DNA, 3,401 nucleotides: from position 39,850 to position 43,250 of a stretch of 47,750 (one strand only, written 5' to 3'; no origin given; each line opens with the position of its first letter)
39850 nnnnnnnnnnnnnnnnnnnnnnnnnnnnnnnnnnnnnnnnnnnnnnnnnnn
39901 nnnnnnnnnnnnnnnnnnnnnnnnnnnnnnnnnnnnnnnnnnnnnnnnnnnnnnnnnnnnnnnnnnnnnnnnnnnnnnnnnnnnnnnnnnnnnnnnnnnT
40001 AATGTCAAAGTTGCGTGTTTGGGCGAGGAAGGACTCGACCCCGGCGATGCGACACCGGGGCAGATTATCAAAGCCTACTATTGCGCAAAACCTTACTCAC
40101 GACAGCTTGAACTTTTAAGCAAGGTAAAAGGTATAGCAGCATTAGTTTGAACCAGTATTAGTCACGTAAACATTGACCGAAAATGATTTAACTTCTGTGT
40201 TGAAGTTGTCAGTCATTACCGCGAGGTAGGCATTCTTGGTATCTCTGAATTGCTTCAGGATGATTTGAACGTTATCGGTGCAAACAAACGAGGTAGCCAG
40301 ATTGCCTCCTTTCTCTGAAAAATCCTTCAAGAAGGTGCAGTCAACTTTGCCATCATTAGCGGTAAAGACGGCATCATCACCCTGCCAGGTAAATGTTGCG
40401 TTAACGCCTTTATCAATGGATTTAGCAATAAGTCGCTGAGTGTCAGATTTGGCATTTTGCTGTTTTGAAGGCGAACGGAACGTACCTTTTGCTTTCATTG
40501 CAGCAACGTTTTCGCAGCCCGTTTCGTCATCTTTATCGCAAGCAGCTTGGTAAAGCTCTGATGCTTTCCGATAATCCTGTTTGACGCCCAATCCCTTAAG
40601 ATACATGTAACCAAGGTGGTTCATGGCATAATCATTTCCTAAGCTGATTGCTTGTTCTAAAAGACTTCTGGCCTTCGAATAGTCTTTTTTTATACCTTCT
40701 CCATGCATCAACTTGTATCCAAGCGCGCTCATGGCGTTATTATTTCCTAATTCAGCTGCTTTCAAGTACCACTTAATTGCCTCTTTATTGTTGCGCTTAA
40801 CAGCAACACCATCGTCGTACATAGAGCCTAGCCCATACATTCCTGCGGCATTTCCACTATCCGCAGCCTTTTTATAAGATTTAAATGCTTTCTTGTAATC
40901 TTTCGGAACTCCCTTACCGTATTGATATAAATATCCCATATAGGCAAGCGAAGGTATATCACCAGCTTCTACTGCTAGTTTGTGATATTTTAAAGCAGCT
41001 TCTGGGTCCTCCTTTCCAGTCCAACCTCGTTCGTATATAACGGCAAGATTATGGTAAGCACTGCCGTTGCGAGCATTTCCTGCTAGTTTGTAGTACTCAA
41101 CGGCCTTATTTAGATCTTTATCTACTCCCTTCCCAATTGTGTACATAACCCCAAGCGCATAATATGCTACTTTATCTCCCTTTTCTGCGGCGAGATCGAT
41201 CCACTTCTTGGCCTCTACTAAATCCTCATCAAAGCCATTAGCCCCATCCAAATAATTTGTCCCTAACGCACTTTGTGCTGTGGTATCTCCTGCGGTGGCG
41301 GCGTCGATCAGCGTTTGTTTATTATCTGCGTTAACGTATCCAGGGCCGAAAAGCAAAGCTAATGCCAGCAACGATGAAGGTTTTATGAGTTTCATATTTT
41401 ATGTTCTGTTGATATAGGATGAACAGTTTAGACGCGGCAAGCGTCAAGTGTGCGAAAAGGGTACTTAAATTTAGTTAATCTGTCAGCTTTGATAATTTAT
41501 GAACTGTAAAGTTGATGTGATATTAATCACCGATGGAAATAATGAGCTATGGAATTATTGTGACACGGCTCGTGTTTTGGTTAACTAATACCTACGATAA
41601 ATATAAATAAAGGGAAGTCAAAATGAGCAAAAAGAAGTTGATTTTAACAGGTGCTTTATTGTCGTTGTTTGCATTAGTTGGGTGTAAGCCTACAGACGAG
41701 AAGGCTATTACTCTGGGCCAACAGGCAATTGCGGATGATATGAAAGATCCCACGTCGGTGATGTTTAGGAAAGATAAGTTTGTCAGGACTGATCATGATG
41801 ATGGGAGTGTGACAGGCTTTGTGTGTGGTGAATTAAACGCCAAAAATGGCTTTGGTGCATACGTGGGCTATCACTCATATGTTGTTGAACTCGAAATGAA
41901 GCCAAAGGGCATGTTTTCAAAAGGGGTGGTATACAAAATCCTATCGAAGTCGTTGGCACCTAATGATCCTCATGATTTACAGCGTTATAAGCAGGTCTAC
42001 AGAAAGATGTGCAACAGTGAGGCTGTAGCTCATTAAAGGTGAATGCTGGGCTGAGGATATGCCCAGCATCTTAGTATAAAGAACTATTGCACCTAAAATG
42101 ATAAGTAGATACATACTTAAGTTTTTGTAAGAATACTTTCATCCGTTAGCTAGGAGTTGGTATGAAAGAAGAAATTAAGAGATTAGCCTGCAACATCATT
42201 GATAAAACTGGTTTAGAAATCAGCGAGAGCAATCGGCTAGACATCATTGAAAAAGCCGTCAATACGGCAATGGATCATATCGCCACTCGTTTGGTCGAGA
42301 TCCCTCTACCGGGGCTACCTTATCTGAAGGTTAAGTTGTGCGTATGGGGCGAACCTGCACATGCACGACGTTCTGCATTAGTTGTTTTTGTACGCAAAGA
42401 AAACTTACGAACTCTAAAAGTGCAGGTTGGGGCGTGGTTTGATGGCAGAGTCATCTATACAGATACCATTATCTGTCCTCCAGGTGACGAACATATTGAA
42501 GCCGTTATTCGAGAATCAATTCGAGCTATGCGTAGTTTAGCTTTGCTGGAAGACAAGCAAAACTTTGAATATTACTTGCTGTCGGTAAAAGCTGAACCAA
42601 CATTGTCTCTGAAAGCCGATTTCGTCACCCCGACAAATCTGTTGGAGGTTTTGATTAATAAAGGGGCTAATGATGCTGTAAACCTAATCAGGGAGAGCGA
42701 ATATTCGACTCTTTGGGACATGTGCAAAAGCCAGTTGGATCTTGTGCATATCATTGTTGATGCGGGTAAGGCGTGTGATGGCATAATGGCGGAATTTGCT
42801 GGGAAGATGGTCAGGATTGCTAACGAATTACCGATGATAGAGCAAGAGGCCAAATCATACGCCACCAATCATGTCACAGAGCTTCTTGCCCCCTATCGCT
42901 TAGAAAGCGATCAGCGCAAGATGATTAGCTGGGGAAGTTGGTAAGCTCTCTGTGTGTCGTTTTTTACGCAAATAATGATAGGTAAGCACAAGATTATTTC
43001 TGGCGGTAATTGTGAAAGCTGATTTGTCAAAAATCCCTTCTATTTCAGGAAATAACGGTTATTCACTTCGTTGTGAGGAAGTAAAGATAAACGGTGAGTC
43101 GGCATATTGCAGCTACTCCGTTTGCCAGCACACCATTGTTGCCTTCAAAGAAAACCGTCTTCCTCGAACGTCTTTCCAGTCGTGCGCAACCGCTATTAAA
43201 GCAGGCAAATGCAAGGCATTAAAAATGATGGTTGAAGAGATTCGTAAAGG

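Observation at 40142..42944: Accessory block: secreted Sel1-repeat protein, lipoprotein and an unknown 260-aa protein between primase and ligase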

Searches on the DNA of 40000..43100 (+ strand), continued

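Call 19: search_dna_similar(query=window:41396-42095:+, collection=plasmids, mode=distant, max_rows=40, rows=spread)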
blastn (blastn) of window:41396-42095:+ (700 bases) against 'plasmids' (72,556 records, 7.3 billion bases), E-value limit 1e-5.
Records with a match: 71; places in all: 71; records where one place covers at least 80% of the query: 56.
Best place of each record, by identity: >=99% 5; 95-99% 11; 90-95% 34; 80-90% 9; 60-80% 12.
By first word of the organism name: Escherichia 58; Cronobacter 8; Enterobacter 2; uncultured 1; Citrobacter 1; Salmonella 1.
By predicted mobility (MOB-suite, as given by PLSDB): non-mobilizable 68; mobilizable 3.
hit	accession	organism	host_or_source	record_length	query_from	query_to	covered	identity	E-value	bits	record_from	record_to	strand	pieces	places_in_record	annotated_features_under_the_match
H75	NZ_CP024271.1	Escherichia coli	-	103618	1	700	100%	99.7%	0e+0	1254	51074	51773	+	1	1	hypothetical protein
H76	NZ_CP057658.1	Escherichia fergusonii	culture,Pooled sheep faecal samples ...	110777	1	700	100%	99.7%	0e+0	1254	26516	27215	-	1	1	hypothetical protein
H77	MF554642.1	uncultured bacterium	-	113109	1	700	100%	99.6%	0e+0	1250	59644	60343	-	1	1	none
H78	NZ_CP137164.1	Escherichia coli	duck,whole organism,rectum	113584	1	700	100%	98.7%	0e+0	1232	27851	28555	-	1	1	hypothetical protein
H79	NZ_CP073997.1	Escherichia coli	Pig,pure culture,Rectal Swab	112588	2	700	100%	98.6%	0e+0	1225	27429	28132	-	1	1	hypothetical protein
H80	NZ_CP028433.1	Escherichia coli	Corvus brachyrhynchos,feces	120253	1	700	100%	97.7%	0e+0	1200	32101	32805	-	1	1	hypothetical protein | tetratricopeptide repeat protein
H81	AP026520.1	Escherichia coli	whole organism,animal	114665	1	700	100%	97.7%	0e+0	1200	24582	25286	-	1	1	hypothetical protein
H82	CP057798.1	Escherichia coli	culture,Pooled pig faecal samples ...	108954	2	700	100%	95.3%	0e+0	1122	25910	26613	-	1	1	hypothetical protein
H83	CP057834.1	Escherichia coli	culture,Pooled pig faecal samples ...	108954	2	700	100%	95.3%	0e+0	1122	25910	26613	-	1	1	hypothetical protein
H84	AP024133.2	Escherichia coli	Homo sapiens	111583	3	700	100%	93.3%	0e+0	1055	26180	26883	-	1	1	hypothetical protein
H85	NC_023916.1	Escherichia coli H89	clinical isolate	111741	1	700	100%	91.5%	0e+0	1002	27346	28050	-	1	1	hypothetical protein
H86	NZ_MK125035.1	Escherichia coli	-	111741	1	700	100%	91.5%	0e+0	1002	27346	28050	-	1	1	hypothetical protein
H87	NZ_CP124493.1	Escherichia coli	environmental: river near WWTP effluent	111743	1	700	100%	91.5%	0e+0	1002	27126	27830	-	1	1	hypothetical protein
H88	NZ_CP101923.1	Escherichia coli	whole organism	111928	1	700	100%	91.4%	0e+0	995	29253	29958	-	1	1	hypothetical protein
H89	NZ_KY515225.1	Escherichia coli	-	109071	1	700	100%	91.4%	0e+0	995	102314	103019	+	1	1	hypothetical protein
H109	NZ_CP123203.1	Cronobacter sakazakii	Homo sapiens,ascites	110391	321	511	27%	76.9%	3e-30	141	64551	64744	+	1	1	hypothetical protein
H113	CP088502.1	Escherichia coli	Homo sapiens,blood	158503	560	698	20%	84.2%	6e-33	149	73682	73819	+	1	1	none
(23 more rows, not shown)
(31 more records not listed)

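Call 24: get_annotated_region(hit=H60, flank=5000)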
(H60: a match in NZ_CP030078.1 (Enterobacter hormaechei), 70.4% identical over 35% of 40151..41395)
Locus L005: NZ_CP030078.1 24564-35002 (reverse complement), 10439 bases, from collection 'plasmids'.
description: Enterobacter hormaechei strain 20710 plasmid p4-20710, complete sequence
organism: Enterobacter hormaechei (NCBI taxid 158836)
taxonomy: Bacteria; Pseudomonadota; Gammaproteobacteria; Enterobacterales; Enterobacteriaceae; Enterobacter; Enterobacter hormaechei
host: -; source: Homo sapiens,sptum; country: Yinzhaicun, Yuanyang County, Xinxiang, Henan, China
typing (MOB-suite, as given by PLSDB): non-mobilizable; replicon IncFIB
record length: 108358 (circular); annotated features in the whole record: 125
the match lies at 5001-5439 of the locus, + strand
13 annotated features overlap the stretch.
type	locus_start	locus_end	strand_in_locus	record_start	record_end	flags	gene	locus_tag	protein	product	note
CDS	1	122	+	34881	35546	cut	-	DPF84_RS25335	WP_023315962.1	AAA family ATPase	-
CDS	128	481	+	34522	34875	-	-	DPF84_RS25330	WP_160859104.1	hypothetical protein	-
CDS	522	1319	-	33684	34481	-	-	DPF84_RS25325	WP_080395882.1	DUF2971 domain-containing protein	-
CDS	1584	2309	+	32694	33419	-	-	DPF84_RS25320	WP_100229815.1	hypothetical protein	-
CDS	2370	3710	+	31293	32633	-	-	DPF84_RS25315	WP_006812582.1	DnaB-like helicase C-terminal domain-containing protein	GO:0006260 - DNA replication [Evidence IEA]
CDS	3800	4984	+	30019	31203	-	-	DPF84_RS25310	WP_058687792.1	hypothetical protein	-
CDS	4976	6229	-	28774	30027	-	-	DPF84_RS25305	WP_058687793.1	tetratricopeptide repeat protein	-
CDS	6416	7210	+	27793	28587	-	-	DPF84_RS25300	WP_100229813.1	hypothetical protein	-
CDS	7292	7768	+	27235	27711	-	-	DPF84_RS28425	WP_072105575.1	hypothetical protein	-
CDS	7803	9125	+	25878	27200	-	-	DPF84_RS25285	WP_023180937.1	DNA ligase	-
CDS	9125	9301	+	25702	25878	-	-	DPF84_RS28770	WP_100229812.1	hypothetical protein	-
CDS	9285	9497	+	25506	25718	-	-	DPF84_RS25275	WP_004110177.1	hypothetical protein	-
CDS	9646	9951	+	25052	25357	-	-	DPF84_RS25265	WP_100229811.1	C-type natriuretic protein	-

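Call 25: get_annotated_region(hit=H73, flank=4000)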
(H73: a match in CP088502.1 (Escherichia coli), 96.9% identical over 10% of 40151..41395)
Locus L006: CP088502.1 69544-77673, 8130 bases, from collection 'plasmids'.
description: Escherichia coli strain E16EC1016 plasmid pE16EC1016-4, complete sequence
organism: Escherichia coli (NCBI taxid 562)
taxonomy: Bacteria; Pseudomonadota; Gammaproteobacteria; Enterobacterales; Enterobacteriaceae; Escherichia; Escherichia coli
host: -; source: Homo sapiens,blood; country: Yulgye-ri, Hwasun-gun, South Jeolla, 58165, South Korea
typing (MOB-suite, as given by PLSDB): mobilizable; replicon IncFIB,IncHI1B; relaxase MOBH
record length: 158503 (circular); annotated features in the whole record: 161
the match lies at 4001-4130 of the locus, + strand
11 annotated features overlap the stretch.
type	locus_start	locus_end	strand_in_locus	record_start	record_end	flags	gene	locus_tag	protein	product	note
CDS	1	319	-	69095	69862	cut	-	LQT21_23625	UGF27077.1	hypothetical protein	-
CDS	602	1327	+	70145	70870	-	-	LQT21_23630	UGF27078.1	hypothetical protein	-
CDS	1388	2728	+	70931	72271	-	-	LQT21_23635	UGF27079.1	AAA family ATPase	-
CDS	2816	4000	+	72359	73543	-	-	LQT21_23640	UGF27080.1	DNA primase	-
CDS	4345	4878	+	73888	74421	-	-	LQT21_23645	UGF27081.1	hypothetical protein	-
CDS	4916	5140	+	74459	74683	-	-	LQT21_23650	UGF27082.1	hypothetical protein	-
CDS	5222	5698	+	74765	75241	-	-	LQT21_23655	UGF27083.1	hypothetical protein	-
CDS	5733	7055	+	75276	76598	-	-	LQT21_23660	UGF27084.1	DNA ligase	-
CDS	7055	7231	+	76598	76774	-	-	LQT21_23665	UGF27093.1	hypothetical protein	-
CDS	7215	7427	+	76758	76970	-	-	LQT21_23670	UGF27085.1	hypothetical protein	-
CDS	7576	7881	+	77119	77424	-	-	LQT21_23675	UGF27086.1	C-type natriuretic protein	-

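Call 26: get_annotated_region(hit=H109, flank=5000)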
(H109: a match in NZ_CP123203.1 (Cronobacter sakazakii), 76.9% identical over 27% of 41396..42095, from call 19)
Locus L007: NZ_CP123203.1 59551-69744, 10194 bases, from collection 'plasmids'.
description: Cronobacter sakazakii strain GZfs plasmid pFS2, complete sequence
organism: Cronobacter sakazakii (NCBI taxid 28141)
taxonomy: Bacteria; Pseudomonadota; Gammaproteobacteria; Enterobacterales; Enterobacteriaceae; Cronobacter; Cronobacter sakazakii
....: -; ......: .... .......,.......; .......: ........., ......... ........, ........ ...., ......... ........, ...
typing (MOB-suite, as given by PLSDB): non-mobilizable; replicon rep_cluster_763
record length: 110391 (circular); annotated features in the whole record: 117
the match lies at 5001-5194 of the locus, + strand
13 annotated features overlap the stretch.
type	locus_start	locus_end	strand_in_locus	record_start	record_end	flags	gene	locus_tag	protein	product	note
CDS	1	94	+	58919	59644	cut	-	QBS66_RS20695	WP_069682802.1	DUF2971 domain-containing protein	-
CDS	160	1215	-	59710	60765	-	-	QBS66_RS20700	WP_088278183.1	hypothetical protein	-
CDS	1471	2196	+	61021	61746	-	-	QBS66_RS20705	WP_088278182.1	hypothetical protein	-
CDS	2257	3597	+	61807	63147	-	-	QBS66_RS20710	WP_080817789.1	DnaB-like helicase C-terminal domain-containing protein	GO:0006260 - DNA replication [Evidence IEA]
CDS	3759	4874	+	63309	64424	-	-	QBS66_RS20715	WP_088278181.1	DNA primase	-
CDS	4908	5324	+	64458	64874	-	-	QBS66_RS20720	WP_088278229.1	hypothetical protein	-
CDS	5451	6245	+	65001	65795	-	-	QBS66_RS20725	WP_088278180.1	hypothetical protein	-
CDS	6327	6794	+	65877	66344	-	-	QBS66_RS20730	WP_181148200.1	hypothetical protein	-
CDS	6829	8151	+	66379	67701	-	-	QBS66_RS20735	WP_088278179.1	DNA ligase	-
CDS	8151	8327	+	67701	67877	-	-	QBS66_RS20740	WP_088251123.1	hypothetical protein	-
CDS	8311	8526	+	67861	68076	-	-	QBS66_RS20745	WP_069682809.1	hypothetical protein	-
CDS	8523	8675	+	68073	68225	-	-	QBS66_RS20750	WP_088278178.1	hypothetical protein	-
CDS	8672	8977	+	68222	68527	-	-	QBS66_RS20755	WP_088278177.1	C-type natriuretic protein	-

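Call 37: get_annotated_region(hit=H11, flank=3000)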
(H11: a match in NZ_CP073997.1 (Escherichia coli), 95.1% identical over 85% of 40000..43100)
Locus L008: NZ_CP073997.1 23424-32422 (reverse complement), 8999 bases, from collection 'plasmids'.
description: Escherichia coli strain PM7 plasmid pYLPM7a, complete sequence
organism: Escherichia coli (NCBI taxid 562)
taxonomy: Bacteria; Pseudomonadota; Gammaproteobacteria; Enterobacterales; Enterobacteriaceae; Escherichia; Escherichia coli
host: -; source: Pig,pure culture,Rectal Swab; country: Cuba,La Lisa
typing (MOB-suite, as given by PLSDB): non-mobilizable; replicon rep_cluster_488
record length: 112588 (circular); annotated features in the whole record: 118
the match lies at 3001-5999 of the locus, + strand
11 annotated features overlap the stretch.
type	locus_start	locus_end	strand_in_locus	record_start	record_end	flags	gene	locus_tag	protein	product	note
CDS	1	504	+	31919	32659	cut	-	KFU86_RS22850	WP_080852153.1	hypothetical protein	-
CDS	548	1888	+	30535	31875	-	-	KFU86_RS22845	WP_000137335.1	DnaB-like helicase C-terminal domain-containing protein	GO:0006260 - DNA replication [Evidence IEA]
CDS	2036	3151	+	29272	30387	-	-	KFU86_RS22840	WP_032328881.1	DNA primase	-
CDS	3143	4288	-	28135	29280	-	-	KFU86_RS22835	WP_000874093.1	tetratricopeptide repeat protein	-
CDS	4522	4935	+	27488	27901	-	-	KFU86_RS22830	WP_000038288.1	hypothetical protein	-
CDS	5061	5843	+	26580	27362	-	-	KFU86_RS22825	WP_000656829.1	hypothetical protein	-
CDS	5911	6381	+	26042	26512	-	-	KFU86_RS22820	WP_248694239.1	hypothetical protein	-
CDS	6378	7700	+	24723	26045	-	-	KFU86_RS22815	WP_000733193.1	DNA ligase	-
CDS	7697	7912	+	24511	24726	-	-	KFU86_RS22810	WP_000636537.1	hypothetical protein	-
CDS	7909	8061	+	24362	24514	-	-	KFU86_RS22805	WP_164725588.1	hypothetical protein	-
CDS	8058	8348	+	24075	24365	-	-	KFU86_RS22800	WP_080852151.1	C-type natriuretic protein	-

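Call 38: get_annotated_region(hit=H28, flank=3000)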
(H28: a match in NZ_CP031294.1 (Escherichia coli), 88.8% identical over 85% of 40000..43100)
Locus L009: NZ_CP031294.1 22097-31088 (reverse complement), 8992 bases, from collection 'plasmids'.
description: Escherichia coli strain EC17GD31 plasmid pGD31-F25, complete sequence
organism: Escherichia coli (NCBI taxid 562)
taxonomy: Bacteria; Pseudomonadota; Gammaproteobacteria; Enterobacterales; Enterobacteriaceae; Escherichia; Escherichia coli
host: -; source: Homo sapiens,blood; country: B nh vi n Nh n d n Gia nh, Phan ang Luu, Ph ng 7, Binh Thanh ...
typing (MOB-suite, as given by PLSDB): non-mobilizable; replicon IncFIB
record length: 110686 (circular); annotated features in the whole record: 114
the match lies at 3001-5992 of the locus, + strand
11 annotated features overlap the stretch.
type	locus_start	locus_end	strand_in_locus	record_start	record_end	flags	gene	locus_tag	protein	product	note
CDS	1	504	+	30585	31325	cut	-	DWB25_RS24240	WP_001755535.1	hypothetical protein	-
CDS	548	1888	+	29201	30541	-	-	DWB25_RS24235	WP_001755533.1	DnaB-like helicase C-terminal domain-containing protein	GO:0006260 - DNA replication [Evidence IEA]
CDS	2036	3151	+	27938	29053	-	-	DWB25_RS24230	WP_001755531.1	DNA primase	-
CDS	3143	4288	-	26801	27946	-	-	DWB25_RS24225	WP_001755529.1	tetratricopeptide repeat protein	-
CDS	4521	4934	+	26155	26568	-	-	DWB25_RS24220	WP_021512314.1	hypothetical protein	-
CDS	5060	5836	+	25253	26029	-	-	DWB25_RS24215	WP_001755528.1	hypothetical protein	-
CDS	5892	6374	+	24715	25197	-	-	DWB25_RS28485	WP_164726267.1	hypothetical protein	-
CDS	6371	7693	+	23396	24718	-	-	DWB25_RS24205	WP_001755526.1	ATP-dependent DNA ligase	-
CDS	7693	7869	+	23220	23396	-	-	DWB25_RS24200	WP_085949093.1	hypothetical protein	-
CDS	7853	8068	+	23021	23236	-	-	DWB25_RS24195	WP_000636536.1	hypothetical protein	-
CDS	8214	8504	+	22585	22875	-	-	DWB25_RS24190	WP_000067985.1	hypothetical protein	-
